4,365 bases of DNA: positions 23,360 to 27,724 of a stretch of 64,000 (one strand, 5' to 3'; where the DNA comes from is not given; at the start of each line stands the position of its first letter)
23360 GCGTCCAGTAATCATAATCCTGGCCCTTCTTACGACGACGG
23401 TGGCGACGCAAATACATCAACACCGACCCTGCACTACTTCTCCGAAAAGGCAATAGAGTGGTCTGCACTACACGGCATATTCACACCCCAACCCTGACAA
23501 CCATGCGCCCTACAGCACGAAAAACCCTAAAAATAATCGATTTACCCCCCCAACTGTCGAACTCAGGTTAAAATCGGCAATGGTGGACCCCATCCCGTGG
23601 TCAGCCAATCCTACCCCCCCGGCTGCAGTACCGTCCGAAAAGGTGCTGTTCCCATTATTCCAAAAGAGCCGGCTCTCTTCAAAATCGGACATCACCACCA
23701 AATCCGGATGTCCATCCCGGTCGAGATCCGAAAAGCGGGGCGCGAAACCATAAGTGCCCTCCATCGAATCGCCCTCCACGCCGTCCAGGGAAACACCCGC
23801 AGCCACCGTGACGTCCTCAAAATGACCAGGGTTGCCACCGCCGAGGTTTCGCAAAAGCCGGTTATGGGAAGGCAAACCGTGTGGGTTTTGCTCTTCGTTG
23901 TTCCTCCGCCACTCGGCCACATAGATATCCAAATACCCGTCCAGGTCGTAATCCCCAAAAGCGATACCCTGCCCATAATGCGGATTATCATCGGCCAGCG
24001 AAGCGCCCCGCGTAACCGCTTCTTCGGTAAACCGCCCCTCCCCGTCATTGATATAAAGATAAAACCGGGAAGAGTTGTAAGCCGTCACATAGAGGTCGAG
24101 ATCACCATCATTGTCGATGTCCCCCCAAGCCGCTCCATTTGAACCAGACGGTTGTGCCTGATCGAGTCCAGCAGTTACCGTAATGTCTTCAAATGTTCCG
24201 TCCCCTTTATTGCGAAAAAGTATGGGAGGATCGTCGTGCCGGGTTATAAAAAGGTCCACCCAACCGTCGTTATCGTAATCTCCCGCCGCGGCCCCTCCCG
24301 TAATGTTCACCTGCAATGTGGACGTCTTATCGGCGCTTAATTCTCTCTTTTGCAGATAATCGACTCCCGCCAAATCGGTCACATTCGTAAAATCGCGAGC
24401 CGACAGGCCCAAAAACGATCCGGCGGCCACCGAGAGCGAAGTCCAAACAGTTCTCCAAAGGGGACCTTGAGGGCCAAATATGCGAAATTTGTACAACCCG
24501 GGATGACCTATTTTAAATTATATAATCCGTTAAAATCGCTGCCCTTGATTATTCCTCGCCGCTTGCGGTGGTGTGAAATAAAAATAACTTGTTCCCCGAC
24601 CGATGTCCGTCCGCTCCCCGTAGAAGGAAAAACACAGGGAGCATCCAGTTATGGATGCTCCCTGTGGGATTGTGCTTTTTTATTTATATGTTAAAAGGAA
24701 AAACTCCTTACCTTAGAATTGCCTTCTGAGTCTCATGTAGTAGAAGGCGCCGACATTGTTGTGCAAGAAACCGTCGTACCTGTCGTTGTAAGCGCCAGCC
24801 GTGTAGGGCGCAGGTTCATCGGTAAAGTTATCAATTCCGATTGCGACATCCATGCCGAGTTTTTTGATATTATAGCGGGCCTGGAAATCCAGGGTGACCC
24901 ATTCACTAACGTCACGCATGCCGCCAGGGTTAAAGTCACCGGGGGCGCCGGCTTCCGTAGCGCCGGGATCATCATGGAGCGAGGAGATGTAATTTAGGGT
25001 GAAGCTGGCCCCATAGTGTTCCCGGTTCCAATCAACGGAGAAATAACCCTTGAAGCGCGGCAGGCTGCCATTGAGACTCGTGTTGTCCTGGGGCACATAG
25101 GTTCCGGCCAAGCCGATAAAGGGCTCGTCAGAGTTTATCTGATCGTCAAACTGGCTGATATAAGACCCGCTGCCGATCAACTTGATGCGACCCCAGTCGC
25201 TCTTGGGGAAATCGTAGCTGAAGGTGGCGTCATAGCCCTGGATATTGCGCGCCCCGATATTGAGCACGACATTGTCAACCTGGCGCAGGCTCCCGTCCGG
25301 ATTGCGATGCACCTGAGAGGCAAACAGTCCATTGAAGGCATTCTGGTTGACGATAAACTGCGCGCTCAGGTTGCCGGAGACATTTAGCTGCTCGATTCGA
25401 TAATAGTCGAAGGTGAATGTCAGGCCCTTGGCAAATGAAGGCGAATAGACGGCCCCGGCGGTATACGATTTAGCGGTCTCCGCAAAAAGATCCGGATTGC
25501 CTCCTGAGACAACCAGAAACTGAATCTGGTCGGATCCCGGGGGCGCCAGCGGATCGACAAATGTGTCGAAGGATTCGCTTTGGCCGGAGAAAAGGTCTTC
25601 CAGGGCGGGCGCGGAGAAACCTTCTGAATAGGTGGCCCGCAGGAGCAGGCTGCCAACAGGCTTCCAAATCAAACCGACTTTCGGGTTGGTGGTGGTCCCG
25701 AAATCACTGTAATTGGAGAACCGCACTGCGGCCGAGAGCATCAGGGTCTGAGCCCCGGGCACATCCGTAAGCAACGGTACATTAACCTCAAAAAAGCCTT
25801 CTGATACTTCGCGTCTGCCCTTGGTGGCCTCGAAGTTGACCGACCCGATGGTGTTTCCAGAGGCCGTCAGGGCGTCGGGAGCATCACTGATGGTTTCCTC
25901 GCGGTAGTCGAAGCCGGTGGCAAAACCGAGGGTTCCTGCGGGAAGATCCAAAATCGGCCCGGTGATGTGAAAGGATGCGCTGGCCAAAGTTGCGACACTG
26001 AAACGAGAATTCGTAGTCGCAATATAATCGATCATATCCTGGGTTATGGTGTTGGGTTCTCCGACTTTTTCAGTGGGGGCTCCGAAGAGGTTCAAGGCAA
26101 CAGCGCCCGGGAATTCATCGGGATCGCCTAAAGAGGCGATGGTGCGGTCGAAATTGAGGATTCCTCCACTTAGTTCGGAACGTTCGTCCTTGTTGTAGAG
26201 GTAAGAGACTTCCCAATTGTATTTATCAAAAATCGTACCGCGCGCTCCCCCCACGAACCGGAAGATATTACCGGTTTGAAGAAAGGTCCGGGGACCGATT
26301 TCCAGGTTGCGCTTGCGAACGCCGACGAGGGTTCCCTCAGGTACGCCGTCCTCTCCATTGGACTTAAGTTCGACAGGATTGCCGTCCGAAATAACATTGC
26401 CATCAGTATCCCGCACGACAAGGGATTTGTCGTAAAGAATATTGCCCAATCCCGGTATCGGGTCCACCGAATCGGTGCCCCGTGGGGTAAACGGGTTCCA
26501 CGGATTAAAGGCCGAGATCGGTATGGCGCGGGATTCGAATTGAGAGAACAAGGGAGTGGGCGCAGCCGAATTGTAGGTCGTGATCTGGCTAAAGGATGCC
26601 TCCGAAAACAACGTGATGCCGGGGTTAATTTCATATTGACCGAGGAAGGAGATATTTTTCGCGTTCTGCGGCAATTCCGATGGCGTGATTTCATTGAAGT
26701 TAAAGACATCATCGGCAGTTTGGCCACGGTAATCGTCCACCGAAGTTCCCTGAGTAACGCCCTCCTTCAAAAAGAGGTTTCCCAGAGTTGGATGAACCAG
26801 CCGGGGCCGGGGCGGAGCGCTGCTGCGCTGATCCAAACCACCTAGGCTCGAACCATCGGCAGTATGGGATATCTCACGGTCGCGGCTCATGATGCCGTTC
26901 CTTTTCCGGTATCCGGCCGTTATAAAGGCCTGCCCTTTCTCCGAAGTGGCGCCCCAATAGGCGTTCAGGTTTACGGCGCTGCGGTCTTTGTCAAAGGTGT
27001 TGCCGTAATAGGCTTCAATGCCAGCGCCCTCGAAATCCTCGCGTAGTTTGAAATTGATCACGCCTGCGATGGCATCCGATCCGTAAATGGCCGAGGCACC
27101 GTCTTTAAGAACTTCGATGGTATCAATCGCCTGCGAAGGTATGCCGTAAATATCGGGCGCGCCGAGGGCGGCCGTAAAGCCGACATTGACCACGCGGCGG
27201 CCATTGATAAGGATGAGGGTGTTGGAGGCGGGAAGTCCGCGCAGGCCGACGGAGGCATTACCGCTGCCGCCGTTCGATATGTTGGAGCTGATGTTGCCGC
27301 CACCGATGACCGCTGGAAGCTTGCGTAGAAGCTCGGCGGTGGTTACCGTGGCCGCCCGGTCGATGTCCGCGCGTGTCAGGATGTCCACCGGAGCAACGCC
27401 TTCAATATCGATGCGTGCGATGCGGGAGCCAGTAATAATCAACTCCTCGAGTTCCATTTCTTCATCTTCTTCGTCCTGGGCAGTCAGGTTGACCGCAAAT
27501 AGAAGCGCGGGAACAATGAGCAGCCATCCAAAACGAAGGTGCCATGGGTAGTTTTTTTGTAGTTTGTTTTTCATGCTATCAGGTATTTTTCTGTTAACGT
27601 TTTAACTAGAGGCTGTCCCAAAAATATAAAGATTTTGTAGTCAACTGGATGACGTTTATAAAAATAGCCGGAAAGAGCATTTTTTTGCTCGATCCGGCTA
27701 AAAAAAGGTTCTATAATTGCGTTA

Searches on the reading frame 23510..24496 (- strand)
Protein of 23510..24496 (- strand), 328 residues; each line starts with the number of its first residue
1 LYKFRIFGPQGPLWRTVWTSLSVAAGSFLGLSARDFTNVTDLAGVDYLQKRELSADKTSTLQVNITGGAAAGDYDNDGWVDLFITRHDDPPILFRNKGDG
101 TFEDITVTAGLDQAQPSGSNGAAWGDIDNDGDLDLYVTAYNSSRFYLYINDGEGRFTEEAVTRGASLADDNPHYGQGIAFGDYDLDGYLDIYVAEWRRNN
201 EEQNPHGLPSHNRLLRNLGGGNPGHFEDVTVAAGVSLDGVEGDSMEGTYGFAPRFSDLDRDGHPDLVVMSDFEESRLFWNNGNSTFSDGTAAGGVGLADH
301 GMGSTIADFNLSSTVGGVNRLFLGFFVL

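Call 60: search_protein_families(library=pfam, max_evalue=0.001, proteins=[window:23510-24496:-])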
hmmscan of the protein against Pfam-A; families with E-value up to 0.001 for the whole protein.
window:23510-24496:- (328 aa): 2 families
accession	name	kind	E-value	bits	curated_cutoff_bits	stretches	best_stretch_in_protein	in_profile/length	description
PF13517.12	FG-GAP_3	-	1.1e-35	122.5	26.9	3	73-137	1-61/61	FG-GAP-like repeat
PF01839.29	FG-GAP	-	4.5e-12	46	22.1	0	122-143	5-26/37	FG-GAP repeat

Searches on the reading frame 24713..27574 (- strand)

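Call 60: search_protein_families(library=pfam, max_evalue=0.001, proteins=[window:24713-27574:-])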
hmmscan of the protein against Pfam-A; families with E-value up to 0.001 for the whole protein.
window:24713-27574:- (953 aa): 2 families
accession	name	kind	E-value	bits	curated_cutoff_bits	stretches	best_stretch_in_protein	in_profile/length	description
PF00593.30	TonB_dep_Rec_b-barrel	-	3.6e-35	123.1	27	1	443-916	52-435/436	TonB dependent receptor-like, beta-barrel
PF07715.20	Plug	-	2.5e-20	73.4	23.9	1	61-172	7-107/107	TonB-dependent Receptor Plug Domain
